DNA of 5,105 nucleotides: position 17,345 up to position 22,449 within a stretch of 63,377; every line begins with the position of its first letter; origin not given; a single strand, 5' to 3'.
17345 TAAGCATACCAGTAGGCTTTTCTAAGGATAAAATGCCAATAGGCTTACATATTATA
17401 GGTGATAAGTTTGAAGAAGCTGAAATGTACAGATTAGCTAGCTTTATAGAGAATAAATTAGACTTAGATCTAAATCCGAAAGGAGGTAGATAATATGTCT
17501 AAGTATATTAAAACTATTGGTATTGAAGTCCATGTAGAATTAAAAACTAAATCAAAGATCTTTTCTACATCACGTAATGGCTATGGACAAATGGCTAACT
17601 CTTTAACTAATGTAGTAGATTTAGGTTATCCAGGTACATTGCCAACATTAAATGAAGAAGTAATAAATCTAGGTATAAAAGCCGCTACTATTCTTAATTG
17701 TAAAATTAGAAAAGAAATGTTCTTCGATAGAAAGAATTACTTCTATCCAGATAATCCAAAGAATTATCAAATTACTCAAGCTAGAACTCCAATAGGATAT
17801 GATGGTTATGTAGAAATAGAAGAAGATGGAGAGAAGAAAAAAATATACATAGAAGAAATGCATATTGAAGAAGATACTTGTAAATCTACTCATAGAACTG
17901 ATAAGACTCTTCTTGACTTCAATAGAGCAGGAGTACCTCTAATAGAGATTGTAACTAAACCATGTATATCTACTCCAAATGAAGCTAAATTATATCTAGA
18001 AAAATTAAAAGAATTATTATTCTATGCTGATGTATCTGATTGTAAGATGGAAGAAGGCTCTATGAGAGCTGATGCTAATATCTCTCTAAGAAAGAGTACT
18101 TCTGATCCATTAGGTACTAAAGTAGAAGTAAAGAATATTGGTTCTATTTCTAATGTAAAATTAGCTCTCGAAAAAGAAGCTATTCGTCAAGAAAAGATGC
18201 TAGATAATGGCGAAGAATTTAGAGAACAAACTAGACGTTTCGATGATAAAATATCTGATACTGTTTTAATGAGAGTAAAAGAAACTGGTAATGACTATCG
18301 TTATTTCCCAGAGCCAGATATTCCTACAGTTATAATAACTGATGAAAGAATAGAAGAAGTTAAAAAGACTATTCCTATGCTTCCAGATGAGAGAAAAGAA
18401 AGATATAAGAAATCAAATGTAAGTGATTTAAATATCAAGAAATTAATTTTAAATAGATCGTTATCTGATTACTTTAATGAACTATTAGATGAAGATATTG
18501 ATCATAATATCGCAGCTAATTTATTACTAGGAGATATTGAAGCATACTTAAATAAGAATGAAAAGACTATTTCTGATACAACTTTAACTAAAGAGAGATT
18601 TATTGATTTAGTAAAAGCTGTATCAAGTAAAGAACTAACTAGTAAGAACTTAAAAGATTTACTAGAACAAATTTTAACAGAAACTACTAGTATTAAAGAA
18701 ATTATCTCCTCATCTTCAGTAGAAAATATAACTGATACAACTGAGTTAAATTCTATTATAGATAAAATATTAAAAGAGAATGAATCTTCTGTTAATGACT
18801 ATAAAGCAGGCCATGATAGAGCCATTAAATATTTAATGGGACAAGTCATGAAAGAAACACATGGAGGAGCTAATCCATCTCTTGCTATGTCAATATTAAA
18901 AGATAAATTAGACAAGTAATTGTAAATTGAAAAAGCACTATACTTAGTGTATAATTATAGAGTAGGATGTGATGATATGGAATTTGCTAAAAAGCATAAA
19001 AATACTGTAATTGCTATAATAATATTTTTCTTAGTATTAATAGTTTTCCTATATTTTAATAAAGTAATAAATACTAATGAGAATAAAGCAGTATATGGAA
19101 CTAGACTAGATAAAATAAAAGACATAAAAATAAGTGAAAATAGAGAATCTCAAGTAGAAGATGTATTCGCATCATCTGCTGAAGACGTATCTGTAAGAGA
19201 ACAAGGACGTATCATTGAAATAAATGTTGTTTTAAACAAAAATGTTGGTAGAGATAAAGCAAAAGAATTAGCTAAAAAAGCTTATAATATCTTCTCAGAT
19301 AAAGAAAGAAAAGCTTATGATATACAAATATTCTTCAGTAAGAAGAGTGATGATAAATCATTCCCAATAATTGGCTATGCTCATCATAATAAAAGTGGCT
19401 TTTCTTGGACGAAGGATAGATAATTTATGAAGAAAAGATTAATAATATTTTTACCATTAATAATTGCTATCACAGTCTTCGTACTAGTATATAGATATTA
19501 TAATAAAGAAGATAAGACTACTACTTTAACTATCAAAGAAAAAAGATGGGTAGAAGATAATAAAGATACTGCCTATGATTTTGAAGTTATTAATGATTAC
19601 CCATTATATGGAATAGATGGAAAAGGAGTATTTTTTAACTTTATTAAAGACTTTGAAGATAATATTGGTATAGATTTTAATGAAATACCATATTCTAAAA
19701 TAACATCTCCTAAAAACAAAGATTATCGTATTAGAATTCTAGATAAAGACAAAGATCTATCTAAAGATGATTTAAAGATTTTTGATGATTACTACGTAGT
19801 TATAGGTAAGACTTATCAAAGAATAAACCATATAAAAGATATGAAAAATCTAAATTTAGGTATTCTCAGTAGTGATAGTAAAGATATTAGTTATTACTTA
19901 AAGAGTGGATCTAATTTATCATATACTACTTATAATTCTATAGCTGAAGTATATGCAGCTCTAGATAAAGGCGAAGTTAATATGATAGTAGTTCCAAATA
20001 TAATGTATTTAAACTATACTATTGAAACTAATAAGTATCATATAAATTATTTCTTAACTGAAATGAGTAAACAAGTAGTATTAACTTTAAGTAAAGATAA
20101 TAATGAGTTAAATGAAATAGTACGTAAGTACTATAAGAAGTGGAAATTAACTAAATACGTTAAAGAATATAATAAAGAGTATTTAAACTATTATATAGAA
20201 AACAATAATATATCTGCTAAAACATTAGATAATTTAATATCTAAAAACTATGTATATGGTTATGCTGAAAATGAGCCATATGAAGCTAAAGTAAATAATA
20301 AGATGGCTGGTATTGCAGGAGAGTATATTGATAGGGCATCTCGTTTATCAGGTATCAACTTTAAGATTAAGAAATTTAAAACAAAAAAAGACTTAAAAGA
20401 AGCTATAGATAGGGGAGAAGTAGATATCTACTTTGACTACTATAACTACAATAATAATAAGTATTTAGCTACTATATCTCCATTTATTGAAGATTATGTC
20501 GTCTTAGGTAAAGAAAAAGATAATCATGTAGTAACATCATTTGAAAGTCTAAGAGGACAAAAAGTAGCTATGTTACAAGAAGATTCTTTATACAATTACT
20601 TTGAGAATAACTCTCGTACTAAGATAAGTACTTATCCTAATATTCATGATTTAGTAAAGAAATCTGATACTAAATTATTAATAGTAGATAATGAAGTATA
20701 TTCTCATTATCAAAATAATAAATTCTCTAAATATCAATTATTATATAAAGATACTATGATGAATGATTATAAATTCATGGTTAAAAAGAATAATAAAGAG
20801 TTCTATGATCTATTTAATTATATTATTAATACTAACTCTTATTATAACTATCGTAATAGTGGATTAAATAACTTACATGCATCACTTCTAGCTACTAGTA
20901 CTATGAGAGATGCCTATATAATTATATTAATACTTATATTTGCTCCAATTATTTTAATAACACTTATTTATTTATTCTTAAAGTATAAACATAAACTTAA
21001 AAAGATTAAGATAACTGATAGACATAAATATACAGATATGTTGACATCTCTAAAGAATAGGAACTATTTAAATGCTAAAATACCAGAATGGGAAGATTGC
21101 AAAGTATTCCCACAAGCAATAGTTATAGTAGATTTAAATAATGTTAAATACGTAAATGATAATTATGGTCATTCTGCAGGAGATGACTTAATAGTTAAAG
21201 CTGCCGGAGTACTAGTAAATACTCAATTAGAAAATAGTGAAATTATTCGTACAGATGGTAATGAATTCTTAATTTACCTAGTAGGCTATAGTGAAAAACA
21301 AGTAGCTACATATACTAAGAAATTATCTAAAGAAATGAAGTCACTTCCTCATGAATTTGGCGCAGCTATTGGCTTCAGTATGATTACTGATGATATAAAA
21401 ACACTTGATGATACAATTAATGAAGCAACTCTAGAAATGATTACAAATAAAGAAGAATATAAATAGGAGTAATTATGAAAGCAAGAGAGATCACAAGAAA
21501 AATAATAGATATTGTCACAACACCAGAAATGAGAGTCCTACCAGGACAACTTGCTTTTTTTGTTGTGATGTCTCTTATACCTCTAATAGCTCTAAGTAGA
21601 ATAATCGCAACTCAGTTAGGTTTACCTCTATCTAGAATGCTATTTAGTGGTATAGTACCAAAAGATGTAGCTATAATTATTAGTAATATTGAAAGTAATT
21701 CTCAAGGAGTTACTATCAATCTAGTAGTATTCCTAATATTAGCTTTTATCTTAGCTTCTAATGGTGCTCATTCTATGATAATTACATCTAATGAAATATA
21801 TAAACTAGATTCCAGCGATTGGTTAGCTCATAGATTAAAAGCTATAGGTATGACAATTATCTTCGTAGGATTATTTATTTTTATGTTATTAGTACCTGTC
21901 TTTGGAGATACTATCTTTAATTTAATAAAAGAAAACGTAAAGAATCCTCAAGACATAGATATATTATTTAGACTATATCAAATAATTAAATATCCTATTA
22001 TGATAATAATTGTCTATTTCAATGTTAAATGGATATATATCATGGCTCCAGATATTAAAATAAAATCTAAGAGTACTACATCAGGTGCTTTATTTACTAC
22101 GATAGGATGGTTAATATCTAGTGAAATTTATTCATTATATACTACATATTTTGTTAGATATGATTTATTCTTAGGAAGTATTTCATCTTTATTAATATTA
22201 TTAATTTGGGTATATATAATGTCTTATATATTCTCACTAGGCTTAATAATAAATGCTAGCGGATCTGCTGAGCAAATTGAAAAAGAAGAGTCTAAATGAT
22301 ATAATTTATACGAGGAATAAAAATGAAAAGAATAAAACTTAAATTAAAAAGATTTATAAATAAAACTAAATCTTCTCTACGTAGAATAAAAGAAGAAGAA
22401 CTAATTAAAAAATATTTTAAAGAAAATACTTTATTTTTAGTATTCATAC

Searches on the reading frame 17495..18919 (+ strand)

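Call 32: search_protein_families(library=ncbifam, proteins=[window:17495-18919:+], max_evalue=1e-10)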
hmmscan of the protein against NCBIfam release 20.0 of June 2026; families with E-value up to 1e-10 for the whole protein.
window:17495-18919:+ (474 aa): 9 families
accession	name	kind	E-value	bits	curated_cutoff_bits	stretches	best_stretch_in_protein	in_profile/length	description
NF004012.0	PRK05477.1-2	equivalog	2.5e-173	577.2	338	1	3-474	3-480/481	Asp-tRNA(Asn)/Glu-tRNA(Gln) amidotransferase subunit GatB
NF004011.1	PRK05477.1-1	equivalog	5.2e-173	576.1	680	1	4-474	3-475/475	Asp-tRNA(Asn)/Glu-tRNA(Gln) amidotransferase subunit GatB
TIGR00133.1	gatB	equivalog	1.6e-155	518.3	314.8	1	3-472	3-480/481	Asp-tRNA(Asn)/Glu-tRNA(Gln) amidotransferase subunit GatB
NF004014.0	PRK05477.1-4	equivalog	1.6e-151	505.3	414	1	3-472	2-474/475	Asp-tRNA(Asn)/Glu-tRNA(Gln) amidotransferase subunit GatB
NF004015.0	PRK05477.1-5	equivalog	3.8e-139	464.4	628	1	6-473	17-487/488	Asp-tRNA(Asn)/Glu-tRNA(Gln) amidotransferase subunit GatB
NF004013.0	PRK05477.1-3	equivalog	1.6e-120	403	653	1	2-472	15-499/501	Asp-tRNA(Asn)/Glu-tRNA(Gln) amidotransferase subunit GatB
NF003107.0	PRK04028.1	equivalog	1.2e-53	182.5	456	2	244-473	405-625/630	Glu-tRNA(Gln) amidotransferase subunit GatE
TIGR00134.1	gatE_arch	equivalog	7.2e-45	153.3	319.55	2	51-256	91-282/622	Glu-tRNA(Gln) amidotransferase subunit GatE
NF011291.0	PRK14703.1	equivalog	3.4e-24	85.1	681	1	298-473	597-768/769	glutamine--tRNA ligase/YqeY domain fusion protein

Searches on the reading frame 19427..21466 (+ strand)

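Call 32: search_protein_families(library=ncbifam, proteins=[window:19427-21466:+], max_evalue=1e-10)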
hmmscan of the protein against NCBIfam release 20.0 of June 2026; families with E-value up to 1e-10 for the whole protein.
window:19427-21466:+ (679 aa): 10 families
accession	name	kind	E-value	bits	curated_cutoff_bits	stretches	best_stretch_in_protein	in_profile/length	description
TIGR00254.1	GGDEF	domain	1.2e-17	64.2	37.4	1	533-676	4-158/168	diguanylate cyclase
NF007423.1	PRK09966.1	equivalog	1.7e-16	60.1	325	1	535-671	240-386/390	diguanylate cyclase DgcN/YfiN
NF038266.1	diguan_SiaD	equivalog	1.1e-15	57.7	290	1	533-676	93-246/252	biofilm regulation diguanylate cyclase SiaD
NF007380.0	PRK09894.1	equivalog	1.8e-14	53.8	256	1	525-638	120-234/296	diguanylate cyclase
NF040885.1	diguan_DgcJ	equivalog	1.3e-12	47.3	500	1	485-675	298-486/493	diguanylate cyclase DgcJ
NF007135.0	PRK09581.1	equivalog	2e-12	46.7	474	1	530-642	288-403/457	PleD family two-component system response regulator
NF007474.0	PRK10060.1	equivalog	2e-12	46.2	782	1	535-677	238-387/663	cyclic di-GMP phosphodiesterase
NF047654.1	DiguCycDgcRLepto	equivalog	2.3e-12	46.4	500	1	510-630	112-232/295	diguanylate cyclase DgcR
NF011955.1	PRK15426.1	equivalog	5.8e-11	41.2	408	1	531-635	395-502/564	cellulose biosynthesis regulator diguanylate cyclase DgcQ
NF047872.1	GGDEF_GdpS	equivalog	5.9e-11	42.2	400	1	494-626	144-282/355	GGDEF domain-containing protein GdpS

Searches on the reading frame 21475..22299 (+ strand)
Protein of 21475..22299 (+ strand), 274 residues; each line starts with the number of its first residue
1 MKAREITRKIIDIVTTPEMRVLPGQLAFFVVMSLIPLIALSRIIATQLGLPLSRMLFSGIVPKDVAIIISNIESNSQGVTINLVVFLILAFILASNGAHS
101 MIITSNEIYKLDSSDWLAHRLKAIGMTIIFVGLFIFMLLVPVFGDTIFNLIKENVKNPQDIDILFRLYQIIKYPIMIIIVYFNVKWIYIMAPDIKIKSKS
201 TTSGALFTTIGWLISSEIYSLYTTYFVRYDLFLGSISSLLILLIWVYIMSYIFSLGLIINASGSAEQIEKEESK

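Call 32: search_protein_families(library=ncbifam, proteins=[window:21475-22299:+], max_evalue=1e-10)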
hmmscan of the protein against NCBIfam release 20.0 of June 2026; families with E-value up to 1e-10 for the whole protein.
window:21475-22299:+ (274 aa): 1 family
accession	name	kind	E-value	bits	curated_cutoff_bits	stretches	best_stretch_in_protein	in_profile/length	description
TIGR00765.1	yihY_not_rbn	subfamily_domain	2.1e-19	70.4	73.15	1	17-261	13-254/259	YihY family inner membrane protein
